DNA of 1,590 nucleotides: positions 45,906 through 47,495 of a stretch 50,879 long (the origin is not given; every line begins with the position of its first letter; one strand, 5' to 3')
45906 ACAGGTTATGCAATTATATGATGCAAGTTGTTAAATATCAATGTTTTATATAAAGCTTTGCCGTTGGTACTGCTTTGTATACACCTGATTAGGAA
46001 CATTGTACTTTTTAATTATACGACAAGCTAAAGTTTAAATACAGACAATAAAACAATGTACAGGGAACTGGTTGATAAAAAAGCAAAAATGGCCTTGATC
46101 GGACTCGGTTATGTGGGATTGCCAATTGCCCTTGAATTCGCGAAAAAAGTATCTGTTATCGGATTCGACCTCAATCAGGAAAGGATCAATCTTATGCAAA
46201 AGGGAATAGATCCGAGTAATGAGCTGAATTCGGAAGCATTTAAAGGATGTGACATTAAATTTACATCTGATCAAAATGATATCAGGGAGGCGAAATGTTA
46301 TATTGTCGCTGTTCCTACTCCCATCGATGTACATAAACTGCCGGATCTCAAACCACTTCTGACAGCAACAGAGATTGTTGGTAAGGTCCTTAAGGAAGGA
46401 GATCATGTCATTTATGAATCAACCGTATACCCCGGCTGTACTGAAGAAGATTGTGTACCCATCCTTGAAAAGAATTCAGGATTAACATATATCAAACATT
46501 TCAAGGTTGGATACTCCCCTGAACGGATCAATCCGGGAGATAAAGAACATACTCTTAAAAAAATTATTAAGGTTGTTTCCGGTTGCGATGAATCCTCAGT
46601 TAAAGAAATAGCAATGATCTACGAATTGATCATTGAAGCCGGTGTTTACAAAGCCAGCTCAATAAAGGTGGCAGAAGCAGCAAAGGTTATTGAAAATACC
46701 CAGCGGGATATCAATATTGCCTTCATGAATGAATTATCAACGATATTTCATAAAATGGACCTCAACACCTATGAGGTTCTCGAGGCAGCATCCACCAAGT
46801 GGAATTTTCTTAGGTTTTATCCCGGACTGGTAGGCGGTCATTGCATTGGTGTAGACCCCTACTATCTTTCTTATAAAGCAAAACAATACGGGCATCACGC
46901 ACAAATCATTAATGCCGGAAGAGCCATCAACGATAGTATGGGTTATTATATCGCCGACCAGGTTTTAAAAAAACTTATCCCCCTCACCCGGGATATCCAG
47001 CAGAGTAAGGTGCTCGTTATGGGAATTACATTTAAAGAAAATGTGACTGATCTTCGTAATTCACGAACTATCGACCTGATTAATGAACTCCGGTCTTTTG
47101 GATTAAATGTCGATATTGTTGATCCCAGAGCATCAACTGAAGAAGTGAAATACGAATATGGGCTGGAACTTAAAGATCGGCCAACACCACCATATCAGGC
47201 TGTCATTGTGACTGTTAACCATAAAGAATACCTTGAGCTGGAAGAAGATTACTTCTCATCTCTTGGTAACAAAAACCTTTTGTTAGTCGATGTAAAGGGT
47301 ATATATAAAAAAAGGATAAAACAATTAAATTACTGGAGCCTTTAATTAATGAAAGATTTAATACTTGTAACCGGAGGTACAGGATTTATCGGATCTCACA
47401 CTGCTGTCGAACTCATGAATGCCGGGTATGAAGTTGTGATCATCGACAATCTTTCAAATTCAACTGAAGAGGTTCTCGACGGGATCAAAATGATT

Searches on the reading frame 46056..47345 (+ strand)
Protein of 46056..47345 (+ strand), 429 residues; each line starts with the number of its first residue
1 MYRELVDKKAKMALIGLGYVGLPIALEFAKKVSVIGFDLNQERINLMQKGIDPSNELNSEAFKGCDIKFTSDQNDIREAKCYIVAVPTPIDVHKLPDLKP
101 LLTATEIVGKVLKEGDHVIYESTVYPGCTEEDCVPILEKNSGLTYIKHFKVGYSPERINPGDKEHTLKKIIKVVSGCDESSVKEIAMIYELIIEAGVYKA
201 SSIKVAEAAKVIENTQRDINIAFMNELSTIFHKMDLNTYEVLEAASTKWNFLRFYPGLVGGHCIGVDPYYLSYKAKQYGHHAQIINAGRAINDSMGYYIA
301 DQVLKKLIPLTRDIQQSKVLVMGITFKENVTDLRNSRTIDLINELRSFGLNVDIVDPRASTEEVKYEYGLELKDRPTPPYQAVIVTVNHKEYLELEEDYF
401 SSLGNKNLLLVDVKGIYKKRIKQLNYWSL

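Call 53: search_protein_families(library=ncbifam, proteins=[window:46056-47345:+], max_evalue=0.00001)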
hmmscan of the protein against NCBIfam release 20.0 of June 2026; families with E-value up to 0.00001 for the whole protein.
window:46056-47345:+ (429 aa): 7 families
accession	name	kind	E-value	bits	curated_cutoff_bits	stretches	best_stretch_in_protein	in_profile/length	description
NF011729.0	PRK15182.1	equivalog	2.2e-139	464.9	592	1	9-416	6-415/425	Vi polysaccharide biosynthesis UDP-N-acetylglucosamine C-6 dehydrogenase TviB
TIGR03026.1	NDP-sugDHase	subfamily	3.3e-113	378.5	189.8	1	11-413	2-411/413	nucleotide sugar dehydrogenase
NF040825.1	UDPMaNacDH_Arch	equivalog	7.6e-60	202.9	750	1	11-420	2-404/418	UDP-N-acetyl-D-mannosamine dehydrogenase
NF008286.0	PRK11064.1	equivalog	1.2e-59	201.9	459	1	11-417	5-419/420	UDP-N-acetyl-D-mannosamine dehydrogenase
NF041297.1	UDPGDh_AglM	equivalog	2.1e-41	142.3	670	1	11-420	2-420/429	UDP-glucose 6-dehydrogenase AglM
NF047673.2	TeichurnBiosyTuaD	equivalog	4.8e-26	91.9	700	1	11-371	3-370/439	UDP-glucose 6-dehydrogenase TuaD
NF011631.0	PRK15057.1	equivalog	7.4e-10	38.5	757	1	11-370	2-349/388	UDP-glucose 6-dehydrogenase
